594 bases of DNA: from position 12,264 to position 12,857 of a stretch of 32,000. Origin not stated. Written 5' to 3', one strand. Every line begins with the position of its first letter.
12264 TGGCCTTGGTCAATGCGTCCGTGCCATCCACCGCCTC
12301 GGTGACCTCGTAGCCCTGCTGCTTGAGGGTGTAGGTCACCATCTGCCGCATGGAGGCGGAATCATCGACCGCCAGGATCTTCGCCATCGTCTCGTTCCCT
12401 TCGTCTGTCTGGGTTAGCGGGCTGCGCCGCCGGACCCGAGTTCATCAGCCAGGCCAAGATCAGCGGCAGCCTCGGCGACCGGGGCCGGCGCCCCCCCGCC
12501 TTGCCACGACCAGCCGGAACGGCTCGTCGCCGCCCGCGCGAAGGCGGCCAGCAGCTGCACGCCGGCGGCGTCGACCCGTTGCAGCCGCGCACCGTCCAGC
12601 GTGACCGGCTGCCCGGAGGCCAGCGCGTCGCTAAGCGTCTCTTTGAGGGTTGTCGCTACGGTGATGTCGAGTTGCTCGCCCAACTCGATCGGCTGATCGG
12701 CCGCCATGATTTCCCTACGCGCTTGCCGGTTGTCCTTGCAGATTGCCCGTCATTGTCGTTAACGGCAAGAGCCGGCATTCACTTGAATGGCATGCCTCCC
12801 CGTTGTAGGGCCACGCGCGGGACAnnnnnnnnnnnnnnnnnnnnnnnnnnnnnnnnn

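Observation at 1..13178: Che2/F7-like chemosensory operon physically bracketed by the three parts of an HptB/HsbR/HsbA-type partner-switch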

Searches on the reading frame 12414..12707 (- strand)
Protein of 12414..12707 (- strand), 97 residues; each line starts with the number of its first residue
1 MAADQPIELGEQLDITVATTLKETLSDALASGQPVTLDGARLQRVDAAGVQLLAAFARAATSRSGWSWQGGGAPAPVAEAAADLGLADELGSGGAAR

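Call 5: search_protein_families(library=pfam, proteins=[window:12414-12707:-], max_evalue=0.01)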
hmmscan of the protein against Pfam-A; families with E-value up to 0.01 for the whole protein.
window:12414-12707:- (97 aa): 2 families
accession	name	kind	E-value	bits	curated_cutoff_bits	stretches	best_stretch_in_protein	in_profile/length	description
PF13466.11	STAS_2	-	1.1e-12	48.4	29.2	1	7-85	1-78/80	STAS domain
PF01740.26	STAS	-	0.00021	21.5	22.6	1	8-62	14-70/106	STAS domain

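Call 31: search_protein_families(library=ncbifam, proteins=[window:12414-12707:-], max_evalue=0.001)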
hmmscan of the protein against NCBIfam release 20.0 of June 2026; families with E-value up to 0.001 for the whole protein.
window:12414-12707:- (97 aa): 0 families

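Call 41: find_homologous_proteins(query=A2, max_evalue=0.001)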
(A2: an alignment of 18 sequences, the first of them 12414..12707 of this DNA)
Query A2 (18 sequences) (97 aa, profile of the alignment): 168 proteins with E <= 0.001 among 2003 candidates; the best 120 are listed.
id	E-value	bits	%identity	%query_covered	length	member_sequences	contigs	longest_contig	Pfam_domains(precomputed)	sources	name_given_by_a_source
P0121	6.0e-29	118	31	90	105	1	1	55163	PF01740.27,PF13466.13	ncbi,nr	ncbi:MAG: STAS domain-containing protein [Gammaproteobacteria bacterium]|nr:STAS domain-containing p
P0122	1.0e-27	114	47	87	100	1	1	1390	PF01740.27,PF13466.13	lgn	-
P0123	1.2e-27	114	30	90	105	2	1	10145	PF01740.27,PF13466.13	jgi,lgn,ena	-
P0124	1.2e-27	114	28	92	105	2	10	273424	PF01740.27,PF13466.13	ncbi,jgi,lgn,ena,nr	ncbi:MAG: STAS domain-containing protein [Thiotrichaceae bacterium]|nr:STAS domain-containing protei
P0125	1.8e-27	113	33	90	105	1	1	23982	PF01740.27,PF13466.13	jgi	-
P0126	6.5e-27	111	31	91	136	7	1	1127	PF01740.27,PF13466.13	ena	-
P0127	1.8e-26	110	36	91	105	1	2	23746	PF01740.27,PF13466.13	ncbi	-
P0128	1.9e-26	110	31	95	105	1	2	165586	PF01740.27,PF13466.13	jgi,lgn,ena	-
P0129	2.6e-26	109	28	91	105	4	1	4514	PF01740.27,PF13466.13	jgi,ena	-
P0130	3.8e-26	109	32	96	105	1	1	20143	PF01740.27,PF13466.13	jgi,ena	-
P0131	5.5e-26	108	37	88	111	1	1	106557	PF01740.27,PF13466.13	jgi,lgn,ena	-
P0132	9.4e-26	108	40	89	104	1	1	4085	PF01740.27,PF13466.13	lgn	-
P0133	1.7e-25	107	27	96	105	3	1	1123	PF01740.27,PF13466.13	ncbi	-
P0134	3.8e-25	106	-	-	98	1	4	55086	PF01740.27,PF13466.13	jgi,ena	-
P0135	3.8e-25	106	30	82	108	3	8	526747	PF01740.27,PF13466.13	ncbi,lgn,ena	-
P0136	4.3e-25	105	39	82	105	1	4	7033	PF01740.27,PF13466.13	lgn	-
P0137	6.4e-25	105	36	63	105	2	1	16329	PF01740.27,PF13466.13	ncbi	-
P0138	7.4e-25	105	-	-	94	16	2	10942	PF13466.13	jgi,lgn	jgi:anti-anti-sigma regulatory factor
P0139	8.1e-25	105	-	-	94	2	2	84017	PF01740.27,PF13466.13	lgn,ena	-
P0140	9.2e-25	104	42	85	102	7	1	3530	PF01740.27,PF13466.13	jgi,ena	-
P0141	1.1e-24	104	48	54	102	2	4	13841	PF01740.27,PF13466.13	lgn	-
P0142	1.2e-24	104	30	71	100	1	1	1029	PF13466.13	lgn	-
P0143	1.3e-24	104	32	88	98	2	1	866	PF13466.13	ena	-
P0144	1.4e-24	104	37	62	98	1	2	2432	PF13466.13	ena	-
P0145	1.5e-24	104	38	63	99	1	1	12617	PF01740.27,PF13466.13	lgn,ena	-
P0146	1.7e-24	104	34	90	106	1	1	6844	PF01740.27,PF13466.13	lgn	-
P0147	1.9e-24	103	29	70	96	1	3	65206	PF01740.27,PF13466.13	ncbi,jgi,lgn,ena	-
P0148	2.1e-24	103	27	94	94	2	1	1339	PF13466.13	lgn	-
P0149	3.2e-24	103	-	-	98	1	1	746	PF01740.27,PF13466.13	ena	-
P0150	3.9e-24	102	32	91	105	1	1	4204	PF01740.27,PF13466.13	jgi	-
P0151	4.0e-24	102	33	65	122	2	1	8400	PF01740.27,PF13466.13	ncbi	-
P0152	5.6e-24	102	41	53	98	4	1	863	PF13466.13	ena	-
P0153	6.4e-24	102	31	71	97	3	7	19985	PF13466.13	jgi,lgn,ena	-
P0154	7.4e-24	101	46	64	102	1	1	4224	PF01740.27,PF13466.13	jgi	jgi:anti-anti-sigma regulatory factor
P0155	1.1e-23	101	44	64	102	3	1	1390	PF01740.27,PF13466.13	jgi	jgi:anti-anti-sigma regulatory factor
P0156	1.1e-23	101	39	63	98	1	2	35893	PF13466.13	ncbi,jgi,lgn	-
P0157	1.3e-23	101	36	63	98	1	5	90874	PF13466.13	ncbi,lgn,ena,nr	ncbi:MAG: STAS domain-containing protein [Piscirickettsiaceae bacterium]|nr:STAS domain-containing p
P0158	1.5e-23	100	-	-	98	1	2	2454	PF13466.13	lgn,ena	-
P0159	1.7e-23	100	34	88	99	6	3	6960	PF13466.13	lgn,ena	-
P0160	1.9e-23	100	29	88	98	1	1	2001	PF01740.27,PF13466.13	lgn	-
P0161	3.2e-23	99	-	-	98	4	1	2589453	PF01740.27,PF13466.13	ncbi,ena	-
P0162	3.5e-23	99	27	65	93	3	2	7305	PF01740.27,PF13466.13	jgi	jgi:anti-anti-sigma regulatory factor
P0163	3.9e-23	99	34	84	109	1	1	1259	PF01740.27,PF13466.13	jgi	jgi:ABC-type transporter Mla MlaB component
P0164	4.0e-23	99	58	59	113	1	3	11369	PF01740.27,PF13466.13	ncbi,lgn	-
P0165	4.3e-23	99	36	60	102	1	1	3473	PF13466.13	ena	-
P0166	4.8e-23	99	-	-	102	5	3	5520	PF01740.27,PF13466.13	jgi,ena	-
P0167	5.9e-23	99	37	87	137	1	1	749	PF01740.27,PF13466.13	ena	-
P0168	5.9e-23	99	37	59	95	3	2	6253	PF13466.13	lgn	-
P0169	6.0e-23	99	-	-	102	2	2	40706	PF01740.27,PF13466.13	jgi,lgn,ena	-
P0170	6.1e-23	99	-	-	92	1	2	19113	PF01740.27,PF13466.13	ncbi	-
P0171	6.2e-23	98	27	71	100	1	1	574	PF13466.13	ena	-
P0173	7.5e-23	98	30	84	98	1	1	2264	PF13466.13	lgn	-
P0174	1.0e-22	98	33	88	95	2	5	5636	PF01740.27,PF13466.13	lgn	-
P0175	1.1e-22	98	-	-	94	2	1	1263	PF01740.27,PF13466.13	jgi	-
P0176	1.3e-22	97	30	84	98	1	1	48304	PF01740.27,PF13466.13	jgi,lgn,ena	-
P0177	1.4e-22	97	28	84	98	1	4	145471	PF01740.27,PF13466.13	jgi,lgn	jgi:anti-anti-sigma regulatory factor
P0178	1.7e-22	97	34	84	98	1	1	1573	PF01740.27,PF13466.13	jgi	jgi:ABC-type transporter Mla MlaB component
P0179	1.9e-22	97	33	70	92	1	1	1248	PF01740.27,PF13466.13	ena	-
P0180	2.4e-22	97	34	63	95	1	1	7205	PF01740.27,PF13466.13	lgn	-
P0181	2.4e-22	97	-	-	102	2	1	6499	PF01740.27,PF13466.13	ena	-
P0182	2.5e-22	97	31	91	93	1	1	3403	PF13466.13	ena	-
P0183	2.8e-22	96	35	59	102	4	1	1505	PF13466.13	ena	-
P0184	2.8e-22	96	35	59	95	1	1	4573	PF13466.13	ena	-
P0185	3.1e-22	96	30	90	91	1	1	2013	PF13466.13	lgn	-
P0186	3.4e-22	96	32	94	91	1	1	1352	PF13466.13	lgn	-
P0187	3.4e-22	96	42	56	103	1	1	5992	PF01740.27,PF13466.13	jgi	-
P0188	5.1e-22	96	33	94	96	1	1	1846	PF13466.13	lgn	-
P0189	5.2e-22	96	25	94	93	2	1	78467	PF13466.13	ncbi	-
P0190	5.5e-22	95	37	91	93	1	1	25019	PF01740.27,PF13466.13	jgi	-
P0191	5.9e-22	95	100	100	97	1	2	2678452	PF13466.13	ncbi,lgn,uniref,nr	ncbi:STAS domain-containing protein [Halorhodospira halophila]|uniref:STAS domain-containing protein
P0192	6.1e-22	95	30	84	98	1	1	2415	PF01740.27,PF13466.13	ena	-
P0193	6.7e-22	95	41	70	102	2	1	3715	PF01740.27,PF13466.13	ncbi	-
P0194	6.9e-22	95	35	91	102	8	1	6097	PF01740.27,PF13466.13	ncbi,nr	ncbi:MAG: STAS domain-containing protein [Proteobacteria bacterium]|nr:STAS domain-containing protei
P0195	7.6e-22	95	-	-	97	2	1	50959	PF01740.27,PF13466.13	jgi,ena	-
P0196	8.0e-22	95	32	86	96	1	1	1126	PF01740.27,PF13466.13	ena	-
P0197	9.4e-22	95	29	64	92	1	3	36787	PF13466.13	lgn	-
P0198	1.1e-21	95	40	65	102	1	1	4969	PF01740.27,PF13466.13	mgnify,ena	mgnify:CR=1 FL=1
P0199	1.3e-21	94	31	79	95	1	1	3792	PF13466.13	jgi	-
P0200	1.3e-21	94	26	88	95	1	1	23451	PF01740.27,PF13466.13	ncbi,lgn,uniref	ncbi:hypothetical protein MNBD_GAMMA18-2261 [hydrothermal vent metagenome]|uniref:STAS domain-contai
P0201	1.4e-21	94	30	90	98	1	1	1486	PF13466.13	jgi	jgi:anti-anti-sigma regulatory factor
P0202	1.6e-21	94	-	-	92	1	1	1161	PF01740.27,PF13466.13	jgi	-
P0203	1.9e-21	94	32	84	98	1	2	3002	PF01740.27,PF13466.13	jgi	jgi:phospholipid transport system transporter-binding protein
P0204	2.0e-21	94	-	-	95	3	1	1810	PF13466.13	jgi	jgi:ABC-type transporter Mla MlaB component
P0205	2.1e-21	94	33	65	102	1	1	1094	PF01740.27,PF13466.13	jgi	jgi:anti-anti-sigma regulatory factor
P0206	2.4e-21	93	-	-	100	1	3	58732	PF01740.27,PF13466.13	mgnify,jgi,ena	mgnify:CR=1 FL=1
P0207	2.5e-21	93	34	88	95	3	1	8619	PF13466.13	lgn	-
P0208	2.9e-21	93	42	68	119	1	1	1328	PF01740.27,PF13466.13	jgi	jgi:anti-anti-sigma regulatory factor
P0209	3.2e-21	93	32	84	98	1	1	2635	PF01740.27,PF13466.13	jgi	jgi:phospholipid transport system transporter-binding protein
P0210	3.7e-21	93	30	84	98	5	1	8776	PF01740.27,PF13466.13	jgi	jgi:anti-anti-sigma regulatory factor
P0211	4.0e-21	93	-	-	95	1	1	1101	PF13466.13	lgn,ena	-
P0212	4.2e-21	93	-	-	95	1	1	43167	PF13466.13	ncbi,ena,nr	ncbi:MAG: STAS domain-containing protein [Methylophaga sp.]|nr:STAS domain-containing protein [Methy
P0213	4.3e-21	93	-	-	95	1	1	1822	PF13466.13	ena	-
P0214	4.7e-21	92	30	63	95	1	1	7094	PF13466.13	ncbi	ncbi:MAG: lipid asymmetry maintenance protein MlaB [Methylophagaceae bacterium]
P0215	5.0e-21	92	-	-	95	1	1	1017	PF13466.13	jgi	jgi:ABC-type transporter Mla MlaB component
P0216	5.0e-21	92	30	84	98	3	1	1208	PF01740.27,PF13466.13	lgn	-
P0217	5.7e-21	92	34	74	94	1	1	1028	PF01740.27,PF13466.13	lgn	-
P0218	5.8e-21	92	31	63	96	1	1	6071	PF13466.13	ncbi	ncbi:MAG: lipid asymmetry maintenance protein MlaB [Methylophagaceae bacterium]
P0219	6.3e-21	92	87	100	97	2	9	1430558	PF13466.13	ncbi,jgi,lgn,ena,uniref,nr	ncbi:MAG: STAS domain-containing protein [Halorhodospira halophila]|uniref:STAS domain-containing pr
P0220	6.9e-21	92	34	92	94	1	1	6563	PF01740.27,PF13466.13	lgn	-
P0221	1.5e-20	91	34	91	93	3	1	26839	PF01740.27,PF13466.13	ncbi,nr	ncbi:MAG: STAS domain-containing protein [Gammaproteobacteria bacterium]|nr:STAS domain-containing p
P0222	1.8e-20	91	35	92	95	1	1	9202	PF01740.27,PF13466.13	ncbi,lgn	-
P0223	2.0e-20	90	36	65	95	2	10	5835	PF13466.13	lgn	-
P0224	2.3e-20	90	59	91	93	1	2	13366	PF13466.13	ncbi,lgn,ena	-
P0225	2.9e-20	90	31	96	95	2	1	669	PF01740.27,PF13466.13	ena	-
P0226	5.9e-20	89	30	63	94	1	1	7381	PF13466.13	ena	-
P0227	8.0e-20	89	32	64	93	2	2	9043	PF01740.27,PF13466.13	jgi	-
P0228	9.0e-20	88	-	-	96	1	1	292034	PF01740.27,PF13466.13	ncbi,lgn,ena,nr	ncbi:MAG: hypothetical protein COA90_00295 [Gammaproteobacteria bacterium]|nr:MAG: hypothetical prot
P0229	9.4e-20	88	30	63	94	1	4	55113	PF13466.13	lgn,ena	-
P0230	1.1e-19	88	30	81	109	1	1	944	PF01740.27,PF13466.13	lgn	-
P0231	1.3e-19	88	-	-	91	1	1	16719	PF01740.27,PF13466.13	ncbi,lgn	-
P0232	2.7e-19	87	79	92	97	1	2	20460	PF13466.13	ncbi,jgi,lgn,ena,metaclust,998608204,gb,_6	metaclust:\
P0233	2.7e-19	87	30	90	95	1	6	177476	PF01740.27,PF13466.13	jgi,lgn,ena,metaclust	metaclust:\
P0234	2.9e-19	87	59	90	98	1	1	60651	PF13466.13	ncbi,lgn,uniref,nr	ncbi:hypothetical protein CKO15_05080 [Halorhodospira abdelmalekii]|uniref:STAS domain-containing pr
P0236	3.9e-19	86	35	72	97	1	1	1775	PF01740.27,PF13466.13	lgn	-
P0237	5.0e-19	86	42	90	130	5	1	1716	PF01740.27,PF13466.13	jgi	jgi:anti-anti-sigma regulatory factor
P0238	7.3e-19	85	44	72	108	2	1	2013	PF13466.13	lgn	-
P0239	1.5e-18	84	38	74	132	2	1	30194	PF01740.27,PF13466.13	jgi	-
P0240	2.5e-18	84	40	92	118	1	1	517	PF13466.13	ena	-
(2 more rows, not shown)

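Call 42: search_dna_similar(query=window:12414-12707:-, collection=plasmids, mode=protein, max_evalue=0.01, max_rows=30)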
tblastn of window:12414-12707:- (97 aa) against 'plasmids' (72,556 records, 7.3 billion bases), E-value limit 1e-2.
No match.

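Call 73: find_encoding_contigs(protein=P0232, flank=6000, max_places=1)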
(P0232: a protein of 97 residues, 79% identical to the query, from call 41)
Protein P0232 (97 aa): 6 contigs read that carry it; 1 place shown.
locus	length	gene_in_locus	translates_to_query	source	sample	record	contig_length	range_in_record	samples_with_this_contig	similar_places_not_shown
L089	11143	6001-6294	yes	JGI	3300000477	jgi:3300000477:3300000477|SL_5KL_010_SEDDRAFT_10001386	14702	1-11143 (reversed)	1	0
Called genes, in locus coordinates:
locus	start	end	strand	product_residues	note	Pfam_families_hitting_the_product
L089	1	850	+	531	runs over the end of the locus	PF00342:PGI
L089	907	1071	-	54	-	-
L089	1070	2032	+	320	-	PF01297:ZnuA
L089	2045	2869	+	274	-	PF00005:ABC_tran, PF13304:AAA_21 (weak)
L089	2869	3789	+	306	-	PF00950:ABC-3, PF01032:FecCD (weak)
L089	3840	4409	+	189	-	PF03843:Slp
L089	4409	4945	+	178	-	PF03843:Slp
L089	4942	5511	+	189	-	PF00857:Isochorismatase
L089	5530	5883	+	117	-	PF01627:Hpt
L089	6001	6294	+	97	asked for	PF13466:STAS_2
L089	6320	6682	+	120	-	PF00072:Response_reg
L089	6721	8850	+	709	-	PF01627:Hpt, PF02895:H-kinase_dim, PF02518:HATPase_c, PF01584:CheW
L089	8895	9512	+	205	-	PF01584:CheW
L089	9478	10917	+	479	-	PF04108:ATG17_like (faint), PF00015:MCPsignal, PF13682:CZB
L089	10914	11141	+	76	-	?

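Call 74: find_encoding_contigs(protein=P0234, flank=6000, max_places=1)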
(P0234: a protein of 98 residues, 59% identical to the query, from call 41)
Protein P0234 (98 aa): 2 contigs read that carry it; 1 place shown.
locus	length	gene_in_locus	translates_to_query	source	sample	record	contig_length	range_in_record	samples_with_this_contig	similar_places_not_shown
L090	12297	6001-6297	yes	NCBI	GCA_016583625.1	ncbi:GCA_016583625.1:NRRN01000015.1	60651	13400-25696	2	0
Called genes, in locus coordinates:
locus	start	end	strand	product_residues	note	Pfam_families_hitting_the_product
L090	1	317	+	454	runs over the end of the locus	PF03721:UDPG_MGDP_dh_N, PF00984:UDPG_MGDP_dh, PF03720:UDPG_MGDP_dh_C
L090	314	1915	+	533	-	PF00342:PGI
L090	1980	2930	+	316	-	PF01297:ZnuA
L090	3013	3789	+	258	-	PF00005:ABC_tran, PF13191:AAA_16 (faint), PF13304:AAA_21 (faint)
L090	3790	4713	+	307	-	PF00950:ABC-3, PF01032:FecCD (weak)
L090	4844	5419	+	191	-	PF00857:Isochorismatase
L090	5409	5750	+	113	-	PF01627:Hpt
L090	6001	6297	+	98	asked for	PF13466:STAS_2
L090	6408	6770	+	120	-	PF00072:Response_reg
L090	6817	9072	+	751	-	PF01627:Hpt, PF02895:H-kinase_dim, PF02518:HATPase_c, PF01584:CheW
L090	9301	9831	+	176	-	PF01584:CheW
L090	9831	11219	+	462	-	-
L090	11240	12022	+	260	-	PF00142:Fer4_NifH (faint), PF01656:CbiA, PF02374:ArsA_ATPase (weak), PF06564:CBP_BcsQ, PF09140:MipZ (weak), PF10609:ParA (weak), PF13614:AAA_31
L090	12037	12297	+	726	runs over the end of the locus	-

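Call 75: find_encoding_contigs(protein=P0224, flank=6000, max_places=1)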
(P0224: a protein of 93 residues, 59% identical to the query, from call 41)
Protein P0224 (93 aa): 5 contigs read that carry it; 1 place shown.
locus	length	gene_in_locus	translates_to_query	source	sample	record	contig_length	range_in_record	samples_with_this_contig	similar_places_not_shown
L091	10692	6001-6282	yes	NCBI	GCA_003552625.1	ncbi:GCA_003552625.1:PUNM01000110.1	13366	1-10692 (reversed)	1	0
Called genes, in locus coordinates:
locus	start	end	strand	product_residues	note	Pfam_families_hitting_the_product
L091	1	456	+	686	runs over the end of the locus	PF07715:Plug, PF00593:TonB_dep_Rec_b-barrel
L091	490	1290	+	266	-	PF10670:DUF4198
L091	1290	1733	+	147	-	-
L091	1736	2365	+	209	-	PF01891:CbiM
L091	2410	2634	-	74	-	-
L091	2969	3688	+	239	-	PF00005:ABC_tran, PF13304:AAA_21 (faint)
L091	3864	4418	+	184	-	PF03843:Slp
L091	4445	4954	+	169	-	PF03843:Slp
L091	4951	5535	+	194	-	PF00857:Isochorismatase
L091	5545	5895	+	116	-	PF01627:Hpt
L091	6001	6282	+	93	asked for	PF13466:STAS_2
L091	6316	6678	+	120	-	PF00072:Response_reg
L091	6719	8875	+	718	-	PF01627:Hpt, PF02895:H-kinase_dim, PF02518:HATPase_c, PF01584:CheW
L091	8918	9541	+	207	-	PF01584:CheW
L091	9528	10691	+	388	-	?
